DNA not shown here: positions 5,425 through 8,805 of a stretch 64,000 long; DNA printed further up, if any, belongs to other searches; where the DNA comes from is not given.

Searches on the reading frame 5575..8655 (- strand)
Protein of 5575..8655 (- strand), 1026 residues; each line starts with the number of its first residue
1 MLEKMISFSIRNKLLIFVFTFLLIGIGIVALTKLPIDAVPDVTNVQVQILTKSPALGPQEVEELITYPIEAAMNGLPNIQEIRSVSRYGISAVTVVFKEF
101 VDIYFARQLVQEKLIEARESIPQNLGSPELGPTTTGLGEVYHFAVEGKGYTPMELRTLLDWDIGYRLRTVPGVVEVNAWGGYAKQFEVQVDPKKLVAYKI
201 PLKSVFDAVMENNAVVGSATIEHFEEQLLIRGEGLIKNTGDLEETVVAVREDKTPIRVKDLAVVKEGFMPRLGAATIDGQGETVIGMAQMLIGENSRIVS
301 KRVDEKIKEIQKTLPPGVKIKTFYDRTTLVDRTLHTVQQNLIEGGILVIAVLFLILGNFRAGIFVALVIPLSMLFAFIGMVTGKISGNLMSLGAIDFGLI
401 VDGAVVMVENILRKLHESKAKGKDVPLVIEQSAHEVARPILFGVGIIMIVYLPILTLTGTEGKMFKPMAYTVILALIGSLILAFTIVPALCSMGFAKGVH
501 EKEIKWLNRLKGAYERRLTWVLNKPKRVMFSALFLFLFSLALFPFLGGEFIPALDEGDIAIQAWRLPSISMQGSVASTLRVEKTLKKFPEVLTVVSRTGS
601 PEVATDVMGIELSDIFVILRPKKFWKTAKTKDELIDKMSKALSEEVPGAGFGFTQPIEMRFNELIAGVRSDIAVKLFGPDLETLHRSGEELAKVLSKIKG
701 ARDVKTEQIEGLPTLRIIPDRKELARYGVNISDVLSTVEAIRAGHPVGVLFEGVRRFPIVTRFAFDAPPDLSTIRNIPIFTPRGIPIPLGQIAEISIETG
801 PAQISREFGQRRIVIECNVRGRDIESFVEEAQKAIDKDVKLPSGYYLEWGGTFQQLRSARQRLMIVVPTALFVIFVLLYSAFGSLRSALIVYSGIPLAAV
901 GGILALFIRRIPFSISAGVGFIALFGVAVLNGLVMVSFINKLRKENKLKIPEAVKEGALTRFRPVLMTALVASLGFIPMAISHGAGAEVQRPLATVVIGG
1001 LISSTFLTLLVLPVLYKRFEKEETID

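Call 62: search_protein_families(library=pfam, proteins=[window:5575-8655:-], max_evalue=0.001)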
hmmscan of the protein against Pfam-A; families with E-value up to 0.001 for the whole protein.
window:5575-8655:- (1026 aa): 1 family
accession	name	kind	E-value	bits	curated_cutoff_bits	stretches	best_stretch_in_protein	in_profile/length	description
PF00873.25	ACR_tran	-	3.4e-297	988.9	28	1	5-1018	1-1019/1021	AcrB/AcrD/AcrF family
